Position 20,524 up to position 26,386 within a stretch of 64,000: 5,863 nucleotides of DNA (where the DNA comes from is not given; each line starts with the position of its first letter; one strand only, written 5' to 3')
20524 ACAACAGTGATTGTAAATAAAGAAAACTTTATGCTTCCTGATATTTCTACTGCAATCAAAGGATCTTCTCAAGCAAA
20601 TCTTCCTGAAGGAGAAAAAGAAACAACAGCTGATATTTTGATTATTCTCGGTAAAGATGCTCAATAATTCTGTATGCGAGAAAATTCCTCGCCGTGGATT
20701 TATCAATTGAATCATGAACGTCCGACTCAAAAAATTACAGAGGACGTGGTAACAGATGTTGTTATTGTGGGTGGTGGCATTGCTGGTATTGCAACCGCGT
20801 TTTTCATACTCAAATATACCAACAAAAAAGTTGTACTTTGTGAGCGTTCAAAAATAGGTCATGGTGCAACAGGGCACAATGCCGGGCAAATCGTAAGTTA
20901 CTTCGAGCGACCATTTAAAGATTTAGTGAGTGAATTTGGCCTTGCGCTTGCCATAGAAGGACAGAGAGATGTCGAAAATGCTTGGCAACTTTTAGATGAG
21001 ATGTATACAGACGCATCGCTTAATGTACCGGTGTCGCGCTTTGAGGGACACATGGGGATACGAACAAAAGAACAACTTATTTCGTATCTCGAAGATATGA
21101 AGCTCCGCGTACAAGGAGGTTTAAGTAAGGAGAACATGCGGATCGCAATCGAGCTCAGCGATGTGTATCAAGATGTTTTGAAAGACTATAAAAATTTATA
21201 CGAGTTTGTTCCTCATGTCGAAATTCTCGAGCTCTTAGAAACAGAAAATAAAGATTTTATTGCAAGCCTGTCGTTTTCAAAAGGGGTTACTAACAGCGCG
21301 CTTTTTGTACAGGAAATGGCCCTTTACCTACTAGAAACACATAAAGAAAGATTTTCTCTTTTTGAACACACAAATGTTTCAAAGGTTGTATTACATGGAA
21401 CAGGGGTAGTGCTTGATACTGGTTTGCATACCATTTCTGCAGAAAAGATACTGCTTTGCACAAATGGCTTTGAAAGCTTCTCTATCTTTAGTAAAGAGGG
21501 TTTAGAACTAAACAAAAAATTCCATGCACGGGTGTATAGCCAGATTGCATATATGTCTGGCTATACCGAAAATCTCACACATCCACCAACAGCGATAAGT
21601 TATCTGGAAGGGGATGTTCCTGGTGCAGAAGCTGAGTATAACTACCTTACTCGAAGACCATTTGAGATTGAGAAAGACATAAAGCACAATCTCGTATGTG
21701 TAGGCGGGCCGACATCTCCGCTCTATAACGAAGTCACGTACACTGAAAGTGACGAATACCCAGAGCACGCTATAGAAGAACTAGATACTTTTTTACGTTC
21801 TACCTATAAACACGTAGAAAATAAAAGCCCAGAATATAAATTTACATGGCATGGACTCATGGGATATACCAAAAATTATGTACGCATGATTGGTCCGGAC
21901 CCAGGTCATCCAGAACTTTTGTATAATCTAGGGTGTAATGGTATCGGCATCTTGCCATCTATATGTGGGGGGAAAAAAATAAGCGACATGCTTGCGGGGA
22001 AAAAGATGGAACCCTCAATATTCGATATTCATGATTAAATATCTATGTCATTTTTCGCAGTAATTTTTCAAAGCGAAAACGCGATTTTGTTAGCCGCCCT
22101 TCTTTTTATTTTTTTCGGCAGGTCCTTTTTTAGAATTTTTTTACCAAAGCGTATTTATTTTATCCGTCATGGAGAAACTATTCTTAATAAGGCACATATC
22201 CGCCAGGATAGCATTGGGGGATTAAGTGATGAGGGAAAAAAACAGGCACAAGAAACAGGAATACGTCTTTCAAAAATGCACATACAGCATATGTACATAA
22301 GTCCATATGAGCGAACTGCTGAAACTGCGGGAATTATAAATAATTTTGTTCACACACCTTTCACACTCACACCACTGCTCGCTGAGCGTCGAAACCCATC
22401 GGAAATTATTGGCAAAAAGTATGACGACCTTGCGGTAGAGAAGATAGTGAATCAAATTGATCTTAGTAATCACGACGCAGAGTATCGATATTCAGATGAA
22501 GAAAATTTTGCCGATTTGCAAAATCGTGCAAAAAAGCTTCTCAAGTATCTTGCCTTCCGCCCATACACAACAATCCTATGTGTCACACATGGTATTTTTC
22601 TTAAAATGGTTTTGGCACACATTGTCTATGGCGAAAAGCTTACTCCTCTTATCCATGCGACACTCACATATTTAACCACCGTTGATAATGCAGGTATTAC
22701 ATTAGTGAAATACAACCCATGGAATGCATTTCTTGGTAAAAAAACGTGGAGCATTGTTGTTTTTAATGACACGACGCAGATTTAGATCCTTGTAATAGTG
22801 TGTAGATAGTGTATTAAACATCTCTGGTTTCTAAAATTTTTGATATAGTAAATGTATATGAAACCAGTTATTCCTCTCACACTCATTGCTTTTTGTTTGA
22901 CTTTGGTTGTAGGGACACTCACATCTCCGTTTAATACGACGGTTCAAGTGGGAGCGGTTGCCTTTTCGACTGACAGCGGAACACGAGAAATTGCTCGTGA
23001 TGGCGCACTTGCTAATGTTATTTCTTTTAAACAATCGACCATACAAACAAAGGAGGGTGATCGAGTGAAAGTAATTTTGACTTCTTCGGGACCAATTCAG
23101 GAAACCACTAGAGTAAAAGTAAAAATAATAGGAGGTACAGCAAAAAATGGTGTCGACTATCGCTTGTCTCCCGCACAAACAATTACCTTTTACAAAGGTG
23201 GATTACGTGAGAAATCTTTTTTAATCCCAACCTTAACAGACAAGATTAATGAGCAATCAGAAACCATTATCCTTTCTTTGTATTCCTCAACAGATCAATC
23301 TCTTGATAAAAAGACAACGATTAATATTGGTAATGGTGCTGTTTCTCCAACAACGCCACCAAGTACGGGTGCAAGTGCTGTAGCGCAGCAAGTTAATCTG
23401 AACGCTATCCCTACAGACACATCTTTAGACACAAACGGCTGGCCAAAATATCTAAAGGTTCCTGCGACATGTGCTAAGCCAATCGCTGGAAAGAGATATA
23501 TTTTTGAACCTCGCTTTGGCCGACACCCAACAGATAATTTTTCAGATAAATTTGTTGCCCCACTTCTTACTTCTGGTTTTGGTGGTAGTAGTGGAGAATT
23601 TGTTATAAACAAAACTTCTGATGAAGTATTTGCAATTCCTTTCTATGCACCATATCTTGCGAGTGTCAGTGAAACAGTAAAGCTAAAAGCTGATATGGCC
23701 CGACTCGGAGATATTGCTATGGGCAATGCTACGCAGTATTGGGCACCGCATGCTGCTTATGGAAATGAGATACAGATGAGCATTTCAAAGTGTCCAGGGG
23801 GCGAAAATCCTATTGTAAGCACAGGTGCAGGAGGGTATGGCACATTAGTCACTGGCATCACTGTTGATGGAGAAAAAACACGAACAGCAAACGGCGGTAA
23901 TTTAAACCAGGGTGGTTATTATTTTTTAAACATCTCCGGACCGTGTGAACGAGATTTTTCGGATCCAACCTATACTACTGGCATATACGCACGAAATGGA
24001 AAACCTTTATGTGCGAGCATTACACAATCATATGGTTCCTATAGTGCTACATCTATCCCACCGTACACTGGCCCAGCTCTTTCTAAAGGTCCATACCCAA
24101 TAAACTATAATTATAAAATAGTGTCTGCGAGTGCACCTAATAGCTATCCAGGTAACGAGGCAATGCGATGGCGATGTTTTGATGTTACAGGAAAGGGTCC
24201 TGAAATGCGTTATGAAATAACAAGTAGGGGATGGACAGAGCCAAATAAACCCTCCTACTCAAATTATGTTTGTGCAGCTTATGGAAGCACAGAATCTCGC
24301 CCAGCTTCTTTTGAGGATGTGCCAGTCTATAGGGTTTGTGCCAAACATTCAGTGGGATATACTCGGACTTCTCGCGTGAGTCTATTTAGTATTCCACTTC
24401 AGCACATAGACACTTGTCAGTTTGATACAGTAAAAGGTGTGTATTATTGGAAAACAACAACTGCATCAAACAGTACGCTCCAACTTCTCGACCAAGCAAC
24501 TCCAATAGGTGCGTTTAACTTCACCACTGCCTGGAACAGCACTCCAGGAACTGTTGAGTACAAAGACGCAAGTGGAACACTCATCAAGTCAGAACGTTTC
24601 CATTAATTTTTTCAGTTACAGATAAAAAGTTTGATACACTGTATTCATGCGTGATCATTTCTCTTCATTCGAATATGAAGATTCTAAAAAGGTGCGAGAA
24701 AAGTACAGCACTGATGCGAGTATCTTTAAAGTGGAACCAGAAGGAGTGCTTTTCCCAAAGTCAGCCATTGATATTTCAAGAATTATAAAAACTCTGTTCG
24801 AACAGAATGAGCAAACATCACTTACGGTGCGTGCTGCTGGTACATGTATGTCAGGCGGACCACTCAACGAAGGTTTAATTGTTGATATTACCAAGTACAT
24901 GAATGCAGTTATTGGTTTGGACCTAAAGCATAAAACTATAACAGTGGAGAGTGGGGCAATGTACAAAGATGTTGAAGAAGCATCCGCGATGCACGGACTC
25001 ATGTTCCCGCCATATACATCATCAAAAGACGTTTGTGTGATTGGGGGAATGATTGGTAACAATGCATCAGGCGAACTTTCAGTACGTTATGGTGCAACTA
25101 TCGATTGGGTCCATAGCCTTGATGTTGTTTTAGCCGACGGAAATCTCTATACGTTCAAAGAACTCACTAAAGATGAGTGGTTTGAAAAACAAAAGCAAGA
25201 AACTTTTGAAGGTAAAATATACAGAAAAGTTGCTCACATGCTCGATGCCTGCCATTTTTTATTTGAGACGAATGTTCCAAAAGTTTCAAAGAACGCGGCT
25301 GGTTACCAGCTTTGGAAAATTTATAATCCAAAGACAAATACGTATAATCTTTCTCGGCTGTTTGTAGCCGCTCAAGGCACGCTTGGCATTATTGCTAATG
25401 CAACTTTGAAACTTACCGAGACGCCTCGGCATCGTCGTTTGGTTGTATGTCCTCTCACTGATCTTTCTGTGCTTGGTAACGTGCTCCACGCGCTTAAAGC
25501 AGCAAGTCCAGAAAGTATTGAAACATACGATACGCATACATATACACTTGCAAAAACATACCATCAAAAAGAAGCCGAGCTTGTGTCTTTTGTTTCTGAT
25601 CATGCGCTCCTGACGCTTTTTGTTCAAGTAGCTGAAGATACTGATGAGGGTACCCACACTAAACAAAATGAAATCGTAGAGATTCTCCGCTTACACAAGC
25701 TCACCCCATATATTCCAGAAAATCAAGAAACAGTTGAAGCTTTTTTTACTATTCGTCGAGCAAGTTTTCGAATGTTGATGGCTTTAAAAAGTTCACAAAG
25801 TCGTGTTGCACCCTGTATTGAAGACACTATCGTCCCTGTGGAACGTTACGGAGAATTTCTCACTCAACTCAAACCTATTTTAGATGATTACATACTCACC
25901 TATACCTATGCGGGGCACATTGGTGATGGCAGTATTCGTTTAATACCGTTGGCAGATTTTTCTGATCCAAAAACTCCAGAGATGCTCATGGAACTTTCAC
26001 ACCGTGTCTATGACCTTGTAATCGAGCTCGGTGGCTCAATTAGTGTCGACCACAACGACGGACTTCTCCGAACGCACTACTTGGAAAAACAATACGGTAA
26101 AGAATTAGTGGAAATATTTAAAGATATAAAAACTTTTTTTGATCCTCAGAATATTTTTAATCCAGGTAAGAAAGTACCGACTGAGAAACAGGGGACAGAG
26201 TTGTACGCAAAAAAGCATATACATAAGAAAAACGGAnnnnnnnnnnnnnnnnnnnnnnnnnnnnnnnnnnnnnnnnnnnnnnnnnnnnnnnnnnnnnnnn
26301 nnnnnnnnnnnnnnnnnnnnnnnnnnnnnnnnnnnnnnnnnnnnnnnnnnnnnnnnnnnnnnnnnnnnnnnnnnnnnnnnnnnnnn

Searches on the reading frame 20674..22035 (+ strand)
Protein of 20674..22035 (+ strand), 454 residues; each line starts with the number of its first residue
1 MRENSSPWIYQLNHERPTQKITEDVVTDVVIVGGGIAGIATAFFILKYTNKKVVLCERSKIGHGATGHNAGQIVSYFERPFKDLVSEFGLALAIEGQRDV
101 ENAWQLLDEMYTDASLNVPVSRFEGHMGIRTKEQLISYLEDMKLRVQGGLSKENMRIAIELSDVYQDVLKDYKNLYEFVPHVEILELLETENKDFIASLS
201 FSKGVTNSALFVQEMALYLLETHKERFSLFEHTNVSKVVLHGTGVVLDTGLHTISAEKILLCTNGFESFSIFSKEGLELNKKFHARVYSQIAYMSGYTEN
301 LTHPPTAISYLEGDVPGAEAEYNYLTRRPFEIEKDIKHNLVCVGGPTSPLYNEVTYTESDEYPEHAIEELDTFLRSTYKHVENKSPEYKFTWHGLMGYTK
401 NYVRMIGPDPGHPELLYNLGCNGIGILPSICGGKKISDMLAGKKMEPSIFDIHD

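Call 58: search_protein_families(library=pfam, proteins=[window:20674-22035:+], max_evalue=0.00001)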
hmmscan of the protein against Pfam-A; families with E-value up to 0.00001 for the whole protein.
window:20674-22035:+ (454 aa): 2 families
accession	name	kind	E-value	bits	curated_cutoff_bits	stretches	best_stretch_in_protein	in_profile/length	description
PF01266.30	DAO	-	6.9e-26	92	27.9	1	28-438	1-352/353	FAD dependent oxidoreductase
PF01946.23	Thi4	-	1.5e-06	28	26.2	1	18-96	9-88/235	Thi4 family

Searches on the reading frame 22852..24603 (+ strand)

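Call 58: search_protein_families(library=pfam, proteins=[window:22852-24603:+], max_evalue=0.00001)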
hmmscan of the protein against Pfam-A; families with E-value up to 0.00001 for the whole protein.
window:22852-24603:+ (584 aa): 1 family
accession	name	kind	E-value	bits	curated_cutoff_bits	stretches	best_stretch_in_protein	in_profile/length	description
PF03160.20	Calx-beta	-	2.3e-09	37.8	27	1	55-149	6-100/119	Calx-beta domain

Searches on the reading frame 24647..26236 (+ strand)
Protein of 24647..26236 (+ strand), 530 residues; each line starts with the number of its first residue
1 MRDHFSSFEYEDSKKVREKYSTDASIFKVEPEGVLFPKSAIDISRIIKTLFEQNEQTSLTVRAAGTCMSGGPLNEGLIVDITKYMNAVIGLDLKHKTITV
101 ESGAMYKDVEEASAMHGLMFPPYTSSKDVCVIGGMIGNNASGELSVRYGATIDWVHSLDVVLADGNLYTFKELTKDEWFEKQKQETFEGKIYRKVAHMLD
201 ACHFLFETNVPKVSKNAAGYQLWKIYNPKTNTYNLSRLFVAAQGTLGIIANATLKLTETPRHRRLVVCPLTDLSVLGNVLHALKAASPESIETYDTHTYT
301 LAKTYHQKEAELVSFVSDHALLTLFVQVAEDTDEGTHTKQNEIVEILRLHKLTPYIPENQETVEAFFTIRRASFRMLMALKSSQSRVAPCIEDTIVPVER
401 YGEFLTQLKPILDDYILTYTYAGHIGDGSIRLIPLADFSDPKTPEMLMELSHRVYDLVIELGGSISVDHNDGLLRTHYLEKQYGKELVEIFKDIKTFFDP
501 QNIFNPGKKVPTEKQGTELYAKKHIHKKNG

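Call 58: search_protein_families(library=pfam, proteins=[window:24647-26236:+], max_evalue=0.00001)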
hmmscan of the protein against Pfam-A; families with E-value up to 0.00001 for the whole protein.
window:24647-26236:+ (530 aa): 2 families
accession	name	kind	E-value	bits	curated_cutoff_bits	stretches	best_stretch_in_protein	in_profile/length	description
PF02913.24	FAD-oxidase_C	-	2.7e-44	152.2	21.2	1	259-508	1-247/248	FAD linked oxidases, C-terminal domain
PF01565.28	FAD_binding_4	-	1.7e-30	106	26.4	1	31-169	1-137/139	FAD binding domain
